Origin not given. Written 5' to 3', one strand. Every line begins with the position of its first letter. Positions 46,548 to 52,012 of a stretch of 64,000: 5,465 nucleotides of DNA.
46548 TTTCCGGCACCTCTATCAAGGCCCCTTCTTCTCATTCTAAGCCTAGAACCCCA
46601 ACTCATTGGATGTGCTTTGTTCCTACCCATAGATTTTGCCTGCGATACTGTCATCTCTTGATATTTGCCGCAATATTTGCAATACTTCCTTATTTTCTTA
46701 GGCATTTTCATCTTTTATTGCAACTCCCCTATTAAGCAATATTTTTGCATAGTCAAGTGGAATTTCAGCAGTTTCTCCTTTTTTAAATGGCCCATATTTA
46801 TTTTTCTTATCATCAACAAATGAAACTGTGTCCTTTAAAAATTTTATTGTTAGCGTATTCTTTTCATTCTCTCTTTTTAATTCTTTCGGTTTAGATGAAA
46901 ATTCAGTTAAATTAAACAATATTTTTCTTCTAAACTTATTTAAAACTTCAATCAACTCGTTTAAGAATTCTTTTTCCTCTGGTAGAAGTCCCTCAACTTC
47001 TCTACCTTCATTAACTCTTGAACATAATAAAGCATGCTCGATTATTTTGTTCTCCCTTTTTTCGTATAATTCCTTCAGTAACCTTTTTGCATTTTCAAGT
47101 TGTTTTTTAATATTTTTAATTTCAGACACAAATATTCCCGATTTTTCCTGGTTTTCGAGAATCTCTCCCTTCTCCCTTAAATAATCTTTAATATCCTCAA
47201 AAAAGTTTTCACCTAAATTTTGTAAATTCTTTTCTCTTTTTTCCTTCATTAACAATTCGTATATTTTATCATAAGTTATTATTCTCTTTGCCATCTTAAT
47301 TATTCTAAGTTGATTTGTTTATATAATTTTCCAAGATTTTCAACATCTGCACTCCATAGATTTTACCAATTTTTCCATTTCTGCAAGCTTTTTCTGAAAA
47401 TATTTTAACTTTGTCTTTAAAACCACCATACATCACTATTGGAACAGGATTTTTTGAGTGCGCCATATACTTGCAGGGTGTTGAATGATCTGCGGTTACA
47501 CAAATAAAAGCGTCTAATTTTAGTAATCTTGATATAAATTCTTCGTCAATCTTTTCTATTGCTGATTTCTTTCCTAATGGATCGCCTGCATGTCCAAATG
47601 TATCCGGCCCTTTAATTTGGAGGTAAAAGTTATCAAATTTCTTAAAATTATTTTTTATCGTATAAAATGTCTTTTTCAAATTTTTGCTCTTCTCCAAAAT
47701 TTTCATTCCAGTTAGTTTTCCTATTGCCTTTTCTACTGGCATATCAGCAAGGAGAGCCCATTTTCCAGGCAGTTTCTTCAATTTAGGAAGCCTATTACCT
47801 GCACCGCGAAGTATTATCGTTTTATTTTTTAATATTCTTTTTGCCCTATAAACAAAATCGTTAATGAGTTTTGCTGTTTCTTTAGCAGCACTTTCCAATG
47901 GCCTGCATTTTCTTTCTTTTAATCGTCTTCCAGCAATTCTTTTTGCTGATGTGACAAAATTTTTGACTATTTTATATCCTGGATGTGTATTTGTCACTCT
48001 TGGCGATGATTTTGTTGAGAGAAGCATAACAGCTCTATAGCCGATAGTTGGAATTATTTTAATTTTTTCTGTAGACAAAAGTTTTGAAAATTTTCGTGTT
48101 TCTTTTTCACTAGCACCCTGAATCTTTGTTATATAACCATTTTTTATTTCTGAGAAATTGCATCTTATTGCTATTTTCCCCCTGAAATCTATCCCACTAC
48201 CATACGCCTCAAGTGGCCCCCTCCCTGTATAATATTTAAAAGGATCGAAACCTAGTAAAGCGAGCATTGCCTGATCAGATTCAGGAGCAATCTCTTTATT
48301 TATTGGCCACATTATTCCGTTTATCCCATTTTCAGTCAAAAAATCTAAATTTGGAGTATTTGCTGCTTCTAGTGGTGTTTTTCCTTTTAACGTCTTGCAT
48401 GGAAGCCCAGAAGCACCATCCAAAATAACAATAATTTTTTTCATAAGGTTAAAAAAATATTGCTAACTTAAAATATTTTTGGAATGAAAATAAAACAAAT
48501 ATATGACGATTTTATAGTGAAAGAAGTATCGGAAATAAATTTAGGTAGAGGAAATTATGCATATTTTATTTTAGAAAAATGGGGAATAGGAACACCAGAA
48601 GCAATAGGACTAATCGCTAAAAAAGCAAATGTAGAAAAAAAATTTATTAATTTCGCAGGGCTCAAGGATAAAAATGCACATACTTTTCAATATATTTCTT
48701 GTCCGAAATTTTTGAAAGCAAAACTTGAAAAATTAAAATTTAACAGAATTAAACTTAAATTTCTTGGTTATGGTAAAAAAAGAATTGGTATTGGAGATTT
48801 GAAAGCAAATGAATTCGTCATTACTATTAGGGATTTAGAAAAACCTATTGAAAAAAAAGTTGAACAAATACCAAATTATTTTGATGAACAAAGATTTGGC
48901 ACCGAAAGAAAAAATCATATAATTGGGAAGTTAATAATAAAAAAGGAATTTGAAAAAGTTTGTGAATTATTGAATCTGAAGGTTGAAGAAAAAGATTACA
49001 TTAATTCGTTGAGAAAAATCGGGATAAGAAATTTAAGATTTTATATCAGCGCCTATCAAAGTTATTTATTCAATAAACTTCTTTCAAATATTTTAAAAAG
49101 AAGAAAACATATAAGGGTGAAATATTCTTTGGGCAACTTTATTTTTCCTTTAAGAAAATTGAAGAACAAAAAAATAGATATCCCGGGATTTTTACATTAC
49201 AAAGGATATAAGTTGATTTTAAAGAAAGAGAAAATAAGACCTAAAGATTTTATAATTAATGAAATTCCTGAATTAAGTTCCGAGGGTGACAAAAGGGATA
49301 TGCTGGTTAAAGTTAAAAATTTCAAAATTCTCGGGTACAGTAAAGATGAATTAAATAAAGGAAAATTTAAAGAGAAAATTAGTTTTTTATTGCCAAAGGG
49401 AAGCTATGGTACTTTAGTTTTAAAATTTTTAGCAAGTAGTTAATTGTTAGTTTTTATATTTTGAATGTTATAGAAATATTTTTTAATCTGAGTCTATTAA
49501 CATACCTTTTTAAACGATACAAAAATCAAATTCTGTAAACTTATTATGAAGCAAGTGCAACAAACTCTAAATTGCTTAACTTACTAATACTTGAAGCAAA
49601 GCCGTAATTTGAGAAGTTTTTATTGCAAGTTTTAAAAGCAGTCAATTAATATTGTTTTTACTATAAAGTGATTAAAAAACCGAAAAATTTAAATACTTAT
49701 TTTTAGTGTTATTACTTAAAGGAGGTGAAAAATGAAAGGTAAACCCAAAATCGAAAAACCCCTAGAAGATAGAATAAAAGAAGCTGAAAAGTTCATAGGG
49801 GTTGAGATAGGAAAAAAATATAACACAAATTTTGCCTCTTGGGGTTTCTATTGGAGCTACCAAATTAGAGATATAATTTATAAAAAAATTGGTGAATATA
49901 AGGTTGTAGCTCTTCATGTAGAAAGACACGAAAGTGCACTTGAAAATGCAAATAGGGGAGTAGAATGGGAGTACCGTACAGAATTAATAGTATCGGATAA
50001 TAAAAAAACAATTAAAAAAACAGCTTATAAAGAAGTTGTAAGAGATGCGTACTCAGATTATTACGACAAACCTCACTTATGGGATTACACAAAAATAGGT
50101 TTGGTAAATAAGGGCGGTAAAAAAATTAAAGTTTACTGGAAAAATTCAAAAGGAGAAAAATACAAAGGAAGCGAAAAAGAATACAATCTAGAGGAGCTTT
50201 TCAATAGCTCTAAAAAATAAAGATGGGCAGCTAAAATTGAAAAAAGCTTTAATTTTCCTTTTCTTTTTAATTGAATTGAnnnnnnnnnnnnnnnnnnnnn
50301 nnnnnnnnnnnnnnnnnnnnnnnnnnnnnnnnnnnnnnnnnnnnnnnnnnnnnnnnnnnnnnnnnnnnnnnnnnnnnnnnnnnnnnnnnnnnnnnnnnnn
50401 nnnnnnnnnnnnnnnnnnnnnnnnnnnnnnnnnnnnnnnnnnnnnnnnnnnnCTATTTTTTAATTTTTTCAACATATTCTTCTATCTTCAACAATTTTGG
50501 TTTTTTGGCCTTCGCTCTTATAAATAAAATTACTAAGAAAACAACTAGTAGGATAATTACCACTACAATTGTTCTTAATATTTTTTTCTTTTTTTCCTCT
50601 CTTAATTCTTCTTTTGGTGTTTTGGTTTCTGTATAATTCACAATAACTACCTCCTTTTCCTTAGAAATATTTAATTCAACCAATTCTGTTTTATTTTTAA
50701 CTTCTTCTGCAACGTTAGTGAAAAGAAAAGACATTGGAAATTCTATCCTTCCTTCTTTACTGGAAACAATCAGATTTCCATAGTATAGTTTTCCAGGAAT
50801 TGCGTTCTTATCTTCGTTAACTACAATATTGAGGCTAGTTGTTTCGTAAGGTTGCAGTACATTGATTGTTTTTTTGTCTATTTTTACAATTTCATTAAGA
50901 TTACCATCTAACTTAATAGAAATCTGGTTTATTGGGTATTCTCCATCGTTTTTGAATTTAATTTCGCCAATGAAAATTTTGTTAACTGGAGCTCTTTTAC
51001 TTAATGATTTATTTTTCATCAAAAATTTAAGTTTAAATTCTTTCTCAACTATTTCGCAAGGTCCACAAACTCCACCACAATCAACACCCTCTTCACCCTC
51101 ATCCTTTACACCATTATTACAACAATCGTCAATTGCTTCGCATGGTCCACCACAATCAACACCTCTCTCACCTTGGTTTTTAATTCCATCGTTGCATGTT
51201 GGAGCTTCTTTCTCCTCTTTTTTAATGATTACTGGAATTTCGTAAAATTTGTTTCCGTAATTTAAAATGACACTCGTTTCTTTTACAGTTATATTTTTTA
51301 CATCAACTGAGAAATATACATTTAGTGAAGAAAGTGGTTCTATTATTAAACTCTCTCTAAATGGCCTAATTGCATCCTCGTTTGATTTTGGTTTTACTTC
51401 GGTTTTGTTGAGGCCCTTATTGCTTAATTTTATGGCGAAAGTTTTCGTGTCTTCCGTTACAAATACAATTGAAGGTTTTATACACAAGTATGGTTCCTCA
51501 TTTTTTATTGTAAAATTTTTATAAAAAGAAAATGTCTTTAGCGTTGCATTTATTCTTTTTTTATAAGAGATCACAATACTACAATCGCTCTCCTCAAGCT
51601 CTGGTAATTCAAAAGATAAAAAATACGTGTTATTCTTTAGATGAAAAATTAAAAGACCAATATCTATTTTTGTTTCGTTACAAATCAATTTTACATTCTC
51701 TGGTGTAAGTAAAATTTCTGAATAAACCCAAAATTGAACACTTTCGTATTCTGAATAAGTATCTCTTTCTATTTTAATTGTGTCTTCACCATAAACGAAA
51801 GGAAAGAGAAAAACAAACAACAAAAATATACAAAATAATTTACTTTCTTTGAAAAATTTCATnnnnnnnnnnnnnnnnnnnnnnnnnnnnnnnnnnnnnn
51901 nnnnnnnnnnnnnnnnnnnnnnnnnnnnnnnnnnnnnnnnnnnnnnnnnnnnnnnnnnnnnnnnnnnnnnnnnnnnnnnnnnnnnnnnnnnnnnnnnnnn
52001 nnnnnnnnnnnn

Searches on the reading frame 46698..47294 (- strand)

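Call 45: search_protein_families(library=pfam, proteins=[window:46698-47294:-], max_evalue=0.001)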
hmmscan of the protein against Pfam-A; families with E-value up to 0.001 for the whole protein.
window:46698-47294:- (198 aa): 2 families
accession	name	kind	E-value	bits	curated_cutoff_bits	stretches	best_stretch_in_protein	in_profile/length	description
PF22090.1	Gins51_C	-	4.1e-11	42.9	27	1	150-194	3-47/48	Gins51, C-terminal domain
PF05916.17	Sld5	-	5.9e-06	26.9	22.3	1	66-125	36-101/102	GINS complex protein helical bundle domain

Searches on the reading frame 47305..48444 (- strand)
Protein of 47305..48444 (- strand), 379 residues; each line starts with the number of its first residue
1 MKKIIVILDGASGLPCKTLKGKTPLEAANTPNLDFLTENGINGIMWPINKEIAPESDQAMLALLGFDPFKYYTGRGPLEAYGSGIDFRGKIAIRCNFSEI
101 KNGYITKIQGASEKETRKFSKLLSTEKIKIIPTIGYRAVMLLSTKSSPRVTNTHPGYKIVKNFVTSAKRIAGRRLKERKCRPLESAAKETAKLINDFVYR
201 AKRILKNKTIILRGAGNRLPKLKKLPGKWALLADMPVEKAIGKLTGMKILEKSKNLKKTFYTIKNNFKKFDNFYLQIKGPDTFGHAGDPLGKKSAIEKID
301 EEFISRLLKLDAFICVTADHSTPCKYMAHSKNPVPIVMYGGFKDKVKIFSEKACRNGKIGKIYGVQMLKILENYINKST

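Call 46: search_protein_families(library=pfam, proteins=[window:47305-48444:-], max_evalue=0.001)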
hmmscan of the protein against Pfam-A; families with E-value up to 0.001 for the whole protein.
window:47305-48444:- (379 aa): 2 families
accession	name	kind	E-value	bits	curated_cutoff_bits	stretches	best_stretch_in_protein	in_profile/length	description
PF10143.14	PhosphMutase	-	1.9e-33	116.2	21.5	1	38-209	2-168/170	2,3-bisphosphoglycerate-independent phosphoglycerate mutase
PF01676.23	Metalloenzyme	-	6.1e-32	111.5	24.3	1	1-368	1-246/252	Metalloenzyme superfamily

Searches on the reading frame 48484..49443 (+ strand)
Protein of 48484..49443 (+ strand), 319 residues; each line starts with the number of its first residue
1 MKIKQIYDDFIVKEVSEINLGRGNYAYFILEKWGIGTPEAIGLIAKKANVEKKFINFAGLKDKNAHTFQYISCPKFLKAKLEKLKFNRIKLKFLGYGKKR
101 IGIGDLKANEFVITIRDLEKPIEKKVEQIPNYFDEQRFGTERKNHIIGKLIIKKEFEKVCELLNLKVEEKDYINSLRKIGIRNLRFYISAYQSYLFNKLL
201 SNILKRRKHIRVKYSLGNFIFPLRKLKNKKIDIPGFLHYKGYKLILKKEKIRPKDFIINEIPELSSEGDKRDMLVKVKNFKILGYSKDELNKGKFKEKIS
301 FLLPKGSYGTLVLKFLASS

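Call 46: search_protein_families(library=pfam, proteins=[window:48484-49443:+], max_evalue=0.001)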
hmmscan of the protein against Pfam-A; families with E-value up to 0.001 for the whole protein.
window:48484-49443:+ (319 aa): 1 family
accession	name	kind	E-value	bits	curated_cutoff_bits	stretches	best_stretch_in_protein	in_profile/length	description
PF01142.23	TruD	-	1.5e-60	205.7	27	3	2-161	17-194/412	tRNA pseudouridine synthase D (TruD)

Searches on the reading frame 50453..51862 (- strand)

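Call 32: search_protein_families(library=pfam, proteins=[window:50453-51862:-], max_evalue=0.001)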
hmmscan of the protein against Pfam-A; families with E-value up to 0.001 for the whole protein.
window:50453-51862:- (469 aa): 0 families

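Call 47: search_protein_families(library=ncbifam, proteins=[window:50453-51862:-], max_evalue=0.01)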
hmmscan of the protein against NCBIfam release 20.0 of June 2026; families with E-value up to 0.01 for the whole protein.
window:50453-51862:- (469 aa): 1 family
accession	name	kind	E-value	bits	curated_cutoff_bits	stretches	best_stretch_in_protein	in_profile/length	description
TIGR03927.1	T7SS_EssA_Firm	equivalog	0.0036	17.2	32.45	1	377-448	78-143/151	type VII secretion protein EssA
